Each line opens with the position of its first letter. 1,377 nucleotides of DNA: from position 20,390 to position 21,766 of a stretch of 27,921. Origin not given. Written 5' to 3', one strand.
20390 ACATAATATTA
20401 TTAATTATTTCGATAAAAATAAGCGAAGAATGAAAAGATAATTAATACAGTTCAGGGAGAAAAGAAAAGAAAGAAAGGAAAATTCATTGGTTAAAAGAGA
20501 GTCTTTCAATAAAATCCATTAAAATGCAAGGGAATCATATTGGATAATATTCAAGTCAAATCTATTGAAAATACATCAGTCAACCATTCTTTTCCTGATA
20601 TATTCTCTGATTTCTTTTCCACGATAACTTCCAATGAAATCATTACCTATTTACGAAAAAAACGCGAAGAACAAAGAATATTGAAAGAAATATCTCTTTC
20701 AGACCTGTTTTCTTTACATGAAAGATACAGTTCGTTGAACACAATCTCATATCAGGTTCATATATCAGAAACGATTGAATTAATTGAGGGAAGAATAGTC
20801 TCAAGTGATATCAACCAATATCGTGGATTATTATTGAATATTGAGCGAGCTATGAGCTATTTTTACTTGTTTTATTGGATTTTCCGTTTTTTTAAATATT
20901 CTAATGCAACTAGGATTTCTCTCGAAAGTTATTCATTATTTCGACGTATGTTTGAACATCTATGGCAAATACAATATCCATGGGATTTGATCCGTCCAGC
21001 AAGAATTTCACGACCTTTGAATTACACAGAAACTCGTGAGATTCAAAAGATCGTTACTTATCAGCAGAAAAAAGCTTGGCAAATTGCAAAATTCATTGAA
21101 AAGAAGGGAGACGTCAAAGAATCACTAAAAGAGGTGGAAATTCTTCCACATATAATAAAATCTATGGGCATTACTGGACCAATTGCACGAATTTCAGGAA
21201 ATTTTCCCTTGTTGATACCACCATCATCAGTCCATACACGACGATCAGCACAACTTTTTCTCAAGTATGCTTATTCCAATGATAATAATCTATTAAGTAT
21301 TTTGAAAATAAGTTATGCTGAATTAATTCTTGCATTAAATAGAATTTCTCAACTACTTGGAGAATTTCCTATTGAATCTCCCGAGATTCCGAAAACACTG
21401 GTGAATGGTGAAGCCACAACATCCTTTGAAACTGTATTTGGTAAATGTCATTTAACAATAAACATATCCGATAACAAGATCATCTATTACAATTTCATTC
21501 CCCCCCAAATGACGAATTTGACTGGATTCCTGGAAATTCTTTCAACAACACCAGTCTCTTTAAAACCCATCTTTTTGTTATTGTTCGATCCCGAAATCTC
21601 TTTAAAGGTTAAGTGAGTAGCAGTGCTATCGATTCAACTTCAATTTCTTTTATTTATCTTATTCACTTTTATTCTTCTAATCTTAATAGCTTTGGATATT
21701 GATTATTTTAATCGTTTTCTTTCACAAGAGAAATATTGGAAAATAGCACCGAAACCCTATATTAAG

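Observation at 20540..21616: Orphan 'dead' hydrogenase/NuoD homologue transcribed divergently from the I-C-K operon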

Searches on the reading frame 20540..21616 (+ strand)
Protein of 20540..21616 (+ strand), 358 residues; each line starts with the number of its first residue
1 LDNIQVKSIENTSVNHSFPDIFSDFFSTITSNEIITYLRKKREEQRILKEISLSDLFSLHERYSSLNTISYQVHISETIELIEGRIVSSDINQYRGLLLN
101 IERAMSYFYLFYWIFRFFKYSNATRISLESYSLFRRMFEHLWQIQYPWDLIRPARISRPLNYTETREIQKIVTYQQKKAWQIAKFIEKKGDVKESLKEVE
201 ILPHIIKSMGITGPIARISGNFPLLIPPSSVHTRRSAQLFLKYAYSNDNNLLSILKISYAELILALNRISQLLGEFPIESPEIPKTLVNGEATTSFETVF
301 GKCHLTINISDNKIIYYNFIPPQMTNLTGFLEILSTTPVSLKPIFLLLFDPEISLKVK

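Call 3: search_protein_families(library=pfam, proteins=[window:20540-21616:+], max_evalue=1)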
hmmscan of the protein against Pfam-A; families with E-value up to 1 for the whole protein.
window:20540-21616:+ (358 aa): 1 family
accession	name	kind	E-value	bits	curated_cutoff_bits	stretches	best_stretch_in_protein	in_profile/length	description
PF03574.21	Peptidase_S48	-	0.099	13.1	27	0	137-183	52-98/149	Peptidase family S48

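Call 4: search_solved_structures(query=window:20540-21616:+, max_evalue=10, show_alignments=3)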
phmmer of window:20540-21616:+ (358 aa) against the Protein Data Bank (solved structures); distinct sequences matched with E-value up to 10: 0.

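Call 5: find_homologous_proteins(query=window:20540-21616:+, max_evalue=0.001)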
Query window:20540-21616:+ (358 aa): 29 proteins with E <= 0.001 among 2791 candidates. Only proteins of 196 to 627 residues were searched: fused or split forms outside these lengths cannot appear, so this answer is no evidence that the protein stands alone or is whole; lengths 'longer' or 'shorter' looks for them.
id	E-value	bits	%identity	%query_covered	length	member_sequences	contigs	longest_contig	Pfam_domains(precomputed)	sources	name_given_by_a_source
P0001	9.8e-231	783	100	100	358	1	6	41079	-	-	-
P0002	6.9e-129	448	60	99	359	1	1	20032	-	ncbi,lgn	-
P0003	3.9e-127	442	60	99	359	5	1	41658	-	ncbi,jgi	ncbi:MAG: hypothetical protein ACXADY_09435 [Candidatus Hodarchaeales archaeon]|jgi:Ni,Fe-hydrogenas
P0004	2.3e-125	436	57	100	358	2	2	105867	PF00346.25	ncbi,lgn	-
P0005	8.3e-124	431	57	100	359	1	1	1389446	-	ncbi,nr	ncbi:MAG: hypothetical protein JSU57_02625 [Candidatus Heimdallarchaeota archaeon]|nr:MAG: hypotheti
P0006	6.5e-122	425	57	100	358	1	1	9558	-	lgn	-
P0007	1.1e-121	424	57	99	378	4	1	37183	-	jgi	-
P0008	9.2e-121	421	55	99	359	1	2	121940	-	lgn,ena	-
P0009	1.3e-120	421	57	99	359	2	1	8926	-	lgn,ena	-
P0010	1.2e-119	417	57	98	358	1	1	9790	-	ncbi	ncbi:MAG: hypothetical protein ACFFAE_14870 [Candidatus Hodarchaeota archaeon]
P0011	1.6e-117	410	53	100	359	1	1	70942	-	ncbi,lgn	ncbi:MAG: hypothetical protein ACFFB5_22465 [Promethearchaeota archaeon]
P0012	4.6e-111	389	55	99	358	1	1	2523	-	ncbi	ncbi:MAG: hypothetical protein ACFFDI_33585 [Promethearchaeota archaeon]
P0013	9.4e-111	388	53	98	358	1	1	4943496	-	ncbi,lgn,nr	ncbi:MAG: hypothetical protein JSW11_22015 [Candidatus Heimdallarchaeota archaeon]|nr:MAG: hypotheti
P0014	1.2e-109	385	55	95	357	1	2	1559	-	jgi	jgi:Ni,Fe-hydrogenase III large subunit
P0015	2.5e-109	383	57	95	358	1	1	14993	PF00346.25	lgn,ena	-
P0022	9.5e-78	280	45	94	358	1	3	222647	-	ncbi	-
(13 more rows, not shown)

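Call 8: search_solved_structures(query=A1, max_evalue=10, show_alignments=3)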
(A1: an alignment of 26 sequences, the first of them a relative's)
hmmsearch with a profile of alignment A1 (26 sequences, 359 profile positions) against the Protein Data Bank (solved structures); distinct sequences matched with E-value up to 10: 12.
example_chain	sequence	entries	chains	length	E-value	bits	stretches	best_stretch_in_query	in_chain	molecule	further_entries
8e9g_D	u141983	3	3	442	2.7e-05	26.4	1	133-222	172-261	NADH-quinone oxidoreductase subunit D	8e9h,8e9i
6u8y_L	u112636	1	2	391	0.013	17.5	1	78-223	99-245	NADH dehydrogenase subunit D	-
7q5y_B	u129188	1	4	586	0.018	17.1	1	50-222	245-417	NADH-quinone oxidoreductase subunit C/D 2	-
6cfw_L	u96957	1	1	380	0.3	13.1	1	55-222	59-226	Membrane-bound hydrogenase subunit alpha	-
2fug_4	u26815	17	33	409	0.35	12.9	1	63-222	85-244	NADH-quinone oxidoreductase chain 4 | NADH-QUINONE OXIDOREDUCTASE SUBUNIT 4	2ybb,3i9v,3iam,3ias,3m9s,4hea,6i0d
7ar7_D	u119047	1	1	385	0.44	12.5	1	128-223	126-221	NADH dehydrogenase [ubiquinone] iron-sulfur protein 2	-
7aqr_D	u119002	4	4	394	0.46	12.5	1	128-223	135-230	NADH dehydrogenase subunit 7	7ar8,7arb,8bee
8bpx_D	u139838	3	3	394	0.46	12.5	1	128-223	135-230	NADH dehydrogenase [ubiquinone] iron-sulfur protein 2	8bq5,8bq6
9eq2_D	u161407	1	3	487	0.55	12.2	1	27-127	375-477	RuvB-like helicase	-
4o2x_A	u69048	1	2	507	0.56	12.2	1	158-241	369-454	Maltose-binding periplasmic protein, ATP-dependent Clp protease adaptor protein ClpS conta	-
5zk4_C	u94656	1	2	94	0.8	11.7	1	170-241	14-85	DisA protein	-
6x89_S2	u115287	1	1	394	1.3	11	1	126-223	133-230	NDUS2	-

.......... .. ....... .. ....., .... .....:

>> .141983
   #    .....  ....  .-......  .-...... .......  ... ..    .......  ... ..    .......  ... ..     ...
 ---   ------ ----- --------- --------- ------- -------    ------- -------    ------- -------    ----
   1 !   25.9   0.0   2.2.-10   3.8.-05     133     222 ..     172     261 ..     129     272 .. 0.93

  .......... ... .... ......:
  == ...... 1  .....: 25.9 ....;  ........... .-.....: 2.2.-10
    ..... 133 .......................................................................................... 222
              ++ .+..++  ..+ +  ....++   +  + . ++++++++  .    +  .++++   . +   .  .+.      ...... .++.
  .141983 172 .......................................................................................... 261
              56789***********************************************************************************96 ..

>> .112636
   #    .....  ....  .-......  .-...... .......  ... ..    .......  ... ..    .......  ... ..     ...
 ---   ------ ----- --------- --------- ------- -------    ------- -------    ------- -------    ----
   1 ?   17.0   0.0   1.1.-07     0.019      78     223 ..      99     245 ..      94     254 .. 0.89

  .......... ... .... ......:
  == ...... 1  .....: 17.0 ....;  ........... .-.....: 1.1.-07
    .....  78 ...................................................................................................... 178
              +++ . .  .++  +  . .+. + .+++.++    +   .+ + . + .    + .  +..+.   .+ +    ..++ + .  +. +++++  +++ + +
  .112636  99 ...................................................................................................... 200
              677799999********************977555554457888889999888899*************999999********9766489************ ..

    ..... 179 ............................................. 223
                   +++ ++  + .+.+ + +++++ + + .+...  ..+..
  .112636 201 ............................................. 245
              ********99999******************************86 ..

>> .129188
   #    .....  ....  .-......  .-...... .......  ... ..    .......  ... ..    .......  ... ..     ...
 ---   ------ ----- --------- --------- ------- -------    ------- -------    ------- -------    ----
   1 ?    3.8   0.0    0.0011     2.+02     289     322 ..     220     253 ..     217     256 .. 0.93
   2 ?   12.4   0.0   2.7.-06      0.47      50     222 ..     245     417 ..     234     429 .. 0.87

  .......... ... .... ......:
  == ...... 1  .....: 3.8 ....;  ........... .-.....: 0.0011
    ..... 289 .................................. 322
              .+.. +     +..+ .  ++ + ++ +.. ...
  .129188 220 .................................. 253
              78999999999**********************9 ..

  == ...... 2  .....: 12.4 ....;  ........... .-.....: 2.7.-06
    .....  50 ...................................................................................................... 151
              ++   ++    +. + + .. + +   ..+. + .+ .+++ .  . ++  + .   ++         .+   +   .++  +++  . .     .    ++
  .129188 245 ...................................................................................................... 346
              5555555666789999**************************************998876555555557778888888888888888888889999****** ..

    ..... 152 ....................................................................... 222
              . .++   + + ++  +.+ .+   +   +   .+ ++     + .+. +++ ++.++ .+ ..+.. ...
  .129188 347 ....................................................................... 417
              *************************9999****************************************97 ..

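Call 9: search_protein_families(library=pfam, alignment_id=A1, max_evalue=0.1)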
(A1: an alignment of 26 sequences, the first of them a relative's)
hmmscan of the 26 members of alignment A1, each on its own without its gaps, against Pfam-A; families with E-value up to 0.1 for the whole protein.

A. member 1, P0001 (358 aa): 1 family
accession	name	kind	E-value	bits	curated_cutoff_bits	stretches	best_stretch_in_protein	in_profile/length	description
PF03574.21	Peptidase_S48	-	0.099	13.1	27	0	137-183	52-98/149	Peptidase family S48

B. families by the number of members that match (of 26 scanned): 5 families
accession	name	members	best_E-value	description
PF00346.24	Complex1_49kDa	20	7.2e-09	Respiratory-chain NADH dehydrogenase, 49 Kd subunit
PF25183.1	OMP_b-brl_4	2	0.055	Outer membrane beta barrel domain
PF01815.21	Rop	1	0.036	Rop protein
PF06974.18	WS_DGAT_C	1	0.05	WS/DGAT C-terminal domain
PF03574.21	Peptidase_S48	1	0.099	Peptidase family S48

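Call 14: find_encoding_contigs(protein=P0005, flank=10000, max_places=2)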
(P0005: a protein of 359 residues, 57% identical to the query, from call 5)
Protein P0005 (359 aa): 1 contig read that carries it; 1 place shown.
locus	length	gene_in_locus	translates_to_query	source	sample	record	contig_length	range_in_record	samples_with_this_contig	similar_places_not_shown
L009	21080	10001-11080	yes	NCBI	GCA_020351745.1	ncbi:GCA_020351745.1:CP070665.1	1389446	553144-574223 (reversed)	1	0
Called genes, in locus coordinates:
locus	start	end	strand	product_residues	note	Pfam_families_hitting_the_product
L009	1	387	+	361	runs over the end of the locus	-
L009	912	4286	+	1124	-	PF04563:RNA_pol_Rpb2_1, PF04561:RNA_pol_Rpb2_2, PF04565:RNA_pol_Rpb2_3, PF04566:RNA_pol_Rpb2_4, PF04567:RNA_pol_Rpb2_5, PF00562:RNA_pol_Rpb2_6, PF04560:RNA_pol_Rpb2_7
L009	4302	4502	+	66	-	PF00584:SecE (weak)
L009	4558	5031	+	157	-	PF03439:Spt5-NGN, PF00467:KOW (weak)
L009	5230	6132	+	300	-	PF00466:Ribosomal_L10, PF17777:RL10P_insert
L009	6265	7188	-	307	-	PF02881:SRP54_N, PF13604:AAA_30 (faint), PF00448:SRP54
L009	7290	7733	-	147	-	PF02996:Prefoldin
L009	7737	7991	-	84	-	PF01775:Ribosomal_L18A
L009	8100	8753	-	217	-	PF01912:eIF-6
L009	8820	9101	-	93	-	PF01198:Ribosomal_L31e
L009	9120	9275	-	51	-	PF00832:Ribosomal_L39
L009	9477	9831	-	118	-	-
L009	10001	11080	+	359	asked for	-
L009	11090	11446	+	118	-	-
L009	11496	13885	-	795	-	PF01326:PPDK_N, PF00391:PEP-utilizers, PF02896:PEP-utilizers_C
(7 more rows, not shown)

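Call 15: find_encoding_contigs(protein=P0013, flank=10000, max_places=2)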
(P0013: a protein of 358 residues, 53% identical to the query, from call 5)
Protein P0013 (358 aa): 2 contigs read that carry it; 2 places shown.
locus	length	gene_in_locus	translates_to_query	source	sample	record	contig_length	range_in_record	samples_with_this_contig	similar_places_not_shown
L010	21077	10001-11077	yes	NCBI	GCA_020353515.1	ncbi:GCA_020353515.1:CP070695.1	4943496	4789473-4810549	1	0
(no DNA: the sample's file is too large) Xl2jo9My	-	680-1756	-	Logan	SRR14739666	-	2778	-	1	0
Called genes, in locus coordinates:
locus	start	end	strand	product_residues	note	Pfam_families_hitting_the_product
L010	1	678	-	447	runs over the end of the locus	-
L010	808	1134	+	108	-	PF02597:ThiS (weak)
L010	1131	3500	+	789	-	PF01315:Ald_Xan_dh_C, PF02738:MoCoBD_1, PF20256:MoCoBD_2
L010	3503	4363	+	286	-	PF00941:FAD_binding_5, PF03450:CO_deh_flav_C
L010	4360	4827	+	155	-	PF00111:Fer2, PF01799:Fer2_2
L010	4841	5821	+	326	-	PF01937:ARMT1-like_dom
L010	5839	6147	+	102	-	-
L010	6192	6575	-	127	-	PF00137:ATP-synt_C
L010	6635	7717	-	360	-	PF01992:vATP-synt_AC39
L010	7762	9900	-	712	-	PF01496:V_ATPase_I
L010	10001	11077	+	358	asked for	-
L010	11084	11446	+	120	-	-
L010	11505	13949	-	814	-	PF01326:PPDK_N, PF00391:PEP-utilizers, PF02896:PEP-utilizers_C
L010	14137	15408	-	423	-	PF03952:Enolase_N, PF00113:Enolase_C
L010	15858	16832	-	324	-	PF01012:ETF, PF00766:ETF_alpha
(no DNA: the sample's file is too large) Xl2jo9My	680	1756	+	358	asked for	-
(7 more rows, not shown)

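Call 16: find_encoding_contigs(protein=P0022, flank=10000, max_places=2)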
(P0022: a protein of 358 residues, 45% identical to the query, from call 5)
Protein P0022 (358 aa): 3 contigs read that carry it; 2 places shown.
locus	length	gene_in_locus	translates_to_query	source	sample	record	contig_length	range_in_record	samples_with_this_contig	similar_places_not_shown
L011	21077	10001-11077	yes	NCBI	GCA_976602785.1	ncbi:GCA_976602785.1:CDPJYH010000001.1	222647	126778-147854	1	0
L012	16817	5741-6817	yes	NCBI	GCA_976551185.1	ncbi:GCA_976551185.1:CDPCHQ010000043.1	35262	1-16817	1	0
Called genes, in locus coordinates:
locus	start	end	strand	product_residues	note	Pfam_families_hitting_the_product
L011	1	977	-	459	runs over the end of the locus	PF01861:BpsA_C, PF02675:AdoMet_dc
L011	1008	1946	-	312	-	PF01040:UbiA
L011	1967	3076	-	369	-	PF01658:Inos-1-P_synth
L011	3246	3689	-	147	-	-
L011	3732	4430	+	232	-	PF23023:Anti-Pycsar_Apyc1, PF00753:Lactamase_B, PF19583:ODP, PF12706:Lactamase_B_2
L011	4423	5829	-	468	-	-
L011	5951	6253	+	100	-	-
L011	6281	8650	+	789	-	PF01315:Ald_Xan_dh_C, PF02738:MoCoBD_1, PF20256:MoCoBD_2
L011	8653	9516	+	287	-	PF00941:FAD_binding_5, PF03450:CO_deh_flav_C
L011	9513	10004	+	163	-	PF00111:Fer2, PF01799:Fer2_2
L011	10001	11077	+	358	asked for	-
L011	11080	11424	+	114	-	-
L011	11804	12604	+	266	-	PF00753:Lactamase_B, PF23023:Anti-Pycsar_Apyc1 (weak)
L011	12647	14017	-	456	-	PF07690:MFS_1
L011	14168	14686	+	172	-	PF00025:Arf, PF00071:Ras, PF01926:MMR_HSR1 (faint), PF08477:Roc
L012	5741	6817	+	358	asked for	-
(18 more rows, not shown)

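Call 18: predict_structure(alignment_id=A1)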
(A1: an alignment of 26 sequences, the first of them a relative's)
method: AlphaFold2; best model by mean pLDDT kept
length: 358 residues; sequences in the alignment: 26
mean_pLDDT: 75.8   pTM: 0.81
mean pLDDT of the five models: 75.8, 75.1, 74.0, 73.0, 72.7
residues with pLDDT >= 90: 81; 70-90: 175; 50-70: 52; < 50: 50
segments of 3 or more residues with pLDDT < 50: 1-21, 144-157, 223-235
pLDDT, mean of each block of 10 residues (from residue 1): 29 33 63 86 72 76 76 86 80 86 93 90 94 83 46 50 84 94 84 79 77 79 47 50 66 90 92 70 68 91 91 86 90 87 89 68
secondary structure, 60 per line:
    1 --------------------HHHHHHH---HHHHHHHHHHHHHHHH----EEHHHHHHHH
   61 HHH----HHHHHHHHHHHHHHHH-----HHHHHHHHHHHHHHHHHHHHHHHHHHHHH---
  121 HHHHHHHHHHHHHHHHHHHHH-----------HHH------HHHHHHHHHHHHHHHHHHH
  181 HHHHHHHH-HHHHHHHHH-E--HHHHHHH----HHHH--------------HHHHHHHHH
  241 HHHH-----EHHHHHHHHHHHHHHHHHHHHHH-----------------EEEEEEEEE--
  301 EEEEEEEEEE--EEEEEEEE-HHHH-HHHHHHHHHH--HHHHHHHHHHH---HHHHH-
elements in order: H21-27 H31-46 H53-63 H68-83 H89-117 H121-141 H162-188 H190-198 H203-209 H214-217 H232-244 H251-272 E290-298 E301-310 E313-320 H322-325 H327-336 H339-349 H353-357

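Call 20: search_protein_representatives(protein=window:20540-21616:+)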
Query: 358 residues. Proteins with E-value up to 0.001 (for the whole library): 15; up to 1e-10: 12; up to 1e-30: 8. The best 15 are listed.
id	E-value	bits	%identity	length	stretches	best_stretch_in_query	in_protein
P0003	1.2e-127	442.0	60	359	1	1-354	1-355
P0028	2.3e-70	253.7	41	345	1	32-353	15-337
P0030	4.3e-55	203.5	39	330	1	35-355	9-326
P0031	5.5e-45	170.3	34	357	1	48-354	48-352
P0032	8.6e-41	156.5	31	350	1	34-355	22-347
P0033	1.1e-36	142.9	32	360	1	51-354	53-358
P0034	9.3e-33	130.1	43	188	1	197-353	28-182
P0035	5.3e-31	124.3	31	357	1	19-355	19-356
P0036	2.4e-29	118.8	27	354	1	33-356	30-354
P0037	1.5e-28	116.2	30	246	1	125-353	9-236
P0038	3.8e-20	88.6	26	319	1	9-301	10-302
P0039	5.5e-15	71.7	41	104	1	255-353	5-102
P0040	2.0e-07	46.8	34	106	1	253-356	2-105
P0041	6.0e-06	41.9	24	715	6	238-313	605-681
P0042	8.5e-04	34.9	24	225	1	150-326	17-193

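Call 22: fold_search(model_id=the predicted structure, library=pdb)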
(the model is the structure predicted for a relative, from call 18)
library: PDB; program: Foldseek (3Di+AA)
matches with E <= 10: 500; with E <= 0.001: 149
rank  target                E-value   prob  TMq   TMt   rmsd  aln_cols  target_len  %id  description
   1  7z0s_E                7.7e-09  1.00  0.69  0.48   4.2       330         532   15  Structure of the Escherichia coli formate hydrogenlyase complex (anaerobic preparation, without formate dehydrogenase  (released 2022-09-28)
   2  3iam_4                9.2e-08  1.00  0.67  0.63   5.6       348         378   14  Crystal structure of the hydrophilic domain of respiratory complex I from Thermus thermophilus, reduced, 2 mol/ASU, wi (released 2009-09-15)
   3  8qby_D                3.7e-07  1.00  0.62  0.55   6.6       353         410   14  Respiratory complex I from Paracoccus denitrificans in MSP2N2 nanodiscs (released 2024-09-11)
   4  9grx_H                5.4e-07  1.00  0.68  0.66   4.7       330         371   14  NDH-PSI-LHCI supercomplex from S. oleracea (released 2025-02-12)
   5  8e9h_D                6.9e-07  1.00  0.63  0.56   6.6       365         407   15  Mycobacterial respiratory complex I, fully-inserted quinone (released 2022-10-12)
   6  6cfw_L                7.5e-07  1.00  0.67  0.64   6.5       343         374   14  cryoEM structure of a respiratory membrane-bound hydrogenase (released 2018-05-23)
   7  8e9g_D                7.9e-07  1.00  0.63  0.56   5.9       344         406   15  Mycobacterial respiratory complex I with both quinone positions modelled (released 2022-10-12)
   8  9nf0_H                8.7e-07  1.00  0.59  0.52   6.6       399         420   14  Structure of the NADPH-bound Pyrococcus furiosus SHI complex (released 2025-07-09)
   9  6yj4_D                1.0e-06  1.00  0.66  0.55   5.2       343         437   14  Structure of Yarrowia lipolytica complex I at 2.7 A (released 2020-08-12)
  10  7zmb_C                1.0e-06  1.00  0.69  0.57   5.0       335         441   12  CryoEM structure of mitochondrial complex I from Chaetomium thermophilum (state 2) (released 2022-11-30)
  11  8rgq_D                1.0e-06  1.00  0.67  0.58   4.7       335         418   12  Open Complex I from murine liver (released 2024-04-24)
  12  5odc_F                1.1e-06  1.00  0.64  0.52   6.5       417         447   11  Heterodisulfide reductase / [NiFe]-hydrogenase complex from Methanothermococcus thermolithotrophicus at 2.3 A resoluti (released 2017-08-30)
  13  7aqr_D                1.3e-06  1.00  0.67  0.63   4.8       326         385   13  Cryo-EM structure of Arabidopsis thaliana Complex-I (peripheral arm) (released 2021-12-08)
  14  7zmg_C                1.5e-06  1.00  0.67  0.57   4.9       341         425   12  CryoEM structure of mitochondrial complex I from Chaetomium thermophilum (state 1) (released 2022-11-30)
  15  5yxy_B                1.5e-06  1.00  0.59  0.54   6.1       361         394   14  Crystal structure of the HyhL-HypA complex (form I) (released 2018-06-20)
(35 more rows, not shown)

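Call 30: search_protein_families(library=ncbifam, proteins=[window:20540-21616:+], max_evalue=0.001)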
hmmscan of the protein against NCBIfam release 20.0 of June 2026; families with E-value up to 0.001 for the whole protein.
window:20540-21616:+ (358 aa): 1 family
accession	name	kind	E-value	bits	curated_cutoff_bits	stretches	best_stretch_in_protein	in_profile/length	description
NF004739.1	PRK06075.1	equivalog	0.00088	18.1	360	0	57-220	54-218/384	NADH-quinone oxidoreductase subunit D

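Call 40: search_protein_families(library=ncbifam, alignment_id=A2, max_evalue=0.01)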
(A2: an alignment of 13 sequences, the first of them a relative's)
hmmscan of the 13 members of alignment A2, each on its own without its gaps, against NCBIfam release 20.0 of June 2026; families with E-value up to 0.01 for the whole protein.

A. member 1, P0001 (358 aa): 1 family
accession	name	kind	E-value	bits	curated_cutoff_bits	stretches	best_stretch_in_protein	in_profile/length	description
NF004739.1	PRK06075.1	equivalog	0.00088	18.1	360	1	57-220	54-218/384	NADH-quinone oxidoreductase subunit D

B. families by the number of members that match (of 13 scanned): 7 families
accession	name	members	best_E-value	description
NF004739.1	PRK06075.1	12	4e-13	NADH-quinone oxidoreductase subunit D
TIGR01962.1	NuoD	10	5e-11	NADH dehydrogenase (quinone) subunit D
NF005649.0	PRK07415.1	4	0.0057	NAD(P)H-quinone oxidoreductase subunit H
NF008974.0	PRK12322.1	3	7.2e-08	NADH-quinone oxidoreductase subunit D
NF040602.1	F420_dehyd_FpoD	2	2.6e-06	F420H2 dehydrogenase subunit FpoD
NF009808.0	PRK13292.1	1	1.2e-05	NADH-quinone oxidoreductase subunit B/C/D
NF008728.0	PRK11742.1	1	0.00039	NADH-quinone oxidoreductase subunit C/D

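Call 42: find_encoding_contigs(protein=P0032, flank=8000, max_places=2)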
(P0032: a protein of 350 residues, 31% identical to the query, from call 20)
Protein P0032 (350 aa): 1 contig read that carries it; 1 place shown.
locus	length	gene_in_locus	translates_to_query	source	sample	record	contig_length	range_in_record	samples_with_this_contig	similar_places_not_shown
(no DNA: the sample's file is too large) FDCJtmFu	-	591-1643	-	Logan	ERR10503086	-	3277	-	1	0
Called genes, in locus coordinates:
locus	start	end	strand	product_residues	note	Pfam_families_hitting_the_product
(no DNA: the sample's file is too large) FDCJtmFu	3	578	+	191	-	?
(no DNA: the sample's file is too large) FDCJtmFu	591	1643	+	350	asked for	-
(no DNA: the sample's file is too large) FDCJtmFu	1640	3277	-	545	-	?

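Call 43: find_encoding_contigs(protein=P0033, flank=8000, max_places=2)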
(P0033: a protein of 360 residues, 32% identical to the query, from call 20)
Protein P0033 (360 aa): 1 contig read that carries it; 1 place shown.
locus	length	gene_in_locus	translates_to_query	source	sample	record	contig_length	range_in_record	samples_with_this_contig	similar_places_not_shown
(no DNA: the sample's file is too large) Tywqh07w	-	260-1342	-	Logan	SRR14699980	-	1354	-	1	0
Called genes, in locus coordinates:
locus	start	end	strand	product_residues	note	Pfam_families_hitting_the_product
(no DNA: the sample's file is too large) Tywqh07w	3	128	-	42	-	?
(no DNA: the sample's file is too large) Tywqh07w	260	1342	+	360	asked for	PF00346:Complex1_49kDa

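Call 44: find_encoding_contigs(protein=P0031, flank=8000, max_places=2)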
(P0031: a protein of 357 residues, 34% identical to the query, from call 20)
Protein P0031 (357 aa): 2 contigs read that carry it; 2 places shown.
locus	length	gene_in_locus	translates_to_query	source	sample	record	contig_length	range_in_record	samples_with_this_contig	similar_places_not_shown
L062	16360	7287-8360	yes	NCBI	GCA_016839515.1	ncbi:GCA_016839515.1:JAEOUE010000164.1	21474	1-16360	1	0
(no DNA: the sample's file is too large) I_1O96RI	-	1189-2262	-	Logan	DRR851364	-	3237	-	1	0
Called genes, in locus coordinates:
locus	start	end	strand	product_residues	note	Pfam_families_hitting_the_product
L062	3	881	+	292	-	?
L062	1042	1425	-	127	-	-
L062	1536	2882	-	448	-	-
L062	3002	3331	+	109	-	PF02597:ThiS (faint)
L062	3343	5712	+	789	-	PF01315:Ald_Xan_dh_C, PF02738:MoCoBD_1, PF20256:MoCoBD_2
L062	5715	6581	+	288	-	PF00941:FAD_binding_5, PF03450:CO_deh_flav_C (weak)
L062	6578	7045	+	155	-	PF00111:Fer2, PF01799:Fer2_2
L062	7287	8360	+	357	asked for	-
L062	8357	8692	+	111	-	-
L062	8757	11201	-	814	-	PF01326:PPDK_N, PF00391:PEP-utilizers, PF02896:PEP-utilizers_C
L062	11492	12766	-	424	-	PF03952:Enolase_N, PF00113:Enolase_C, PF13378:MR_MLE_C (weak)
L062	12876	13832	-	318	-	PF00781:DAGK_cat, PF19279:YegS_C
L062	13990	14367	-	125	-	PF00903:Glyoxalase, PF12681:Glyoxalase_2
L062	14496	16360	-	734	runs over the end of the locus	PF13183:Fer4_8, PF13187:Fer4_9, PF02754:CCG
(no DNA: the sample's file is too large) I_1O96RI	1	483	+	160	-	?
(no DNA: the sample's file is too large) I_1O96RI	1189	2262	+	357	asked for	-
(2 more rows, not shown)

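Call 45: find_encoding_contigs(protein=P0036, flank=8000, max_places=2)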
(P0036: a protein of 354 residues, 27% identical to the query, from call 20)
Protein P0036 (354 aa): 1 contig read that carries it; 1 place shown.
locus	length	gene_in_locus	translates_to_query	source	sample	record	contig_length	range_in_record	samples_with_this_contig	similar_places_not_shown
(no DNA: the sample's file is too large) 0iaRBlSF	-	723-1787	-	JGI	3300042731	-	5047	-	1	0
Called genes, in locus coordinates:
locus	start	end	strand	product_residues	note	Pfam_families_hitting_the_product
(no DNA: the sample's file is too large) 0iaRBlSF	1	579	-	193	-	?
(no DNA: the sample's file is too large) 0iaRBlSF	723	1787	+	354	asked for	PF00346:Complex1_49kDa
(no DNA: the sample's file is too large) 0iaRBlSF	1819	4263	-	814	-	PF01326:PPDK_N, PF00391:PEP-utilizers, PF02896:PEP-utilizers_C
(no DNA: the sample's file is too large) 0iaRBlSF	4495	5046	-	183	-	?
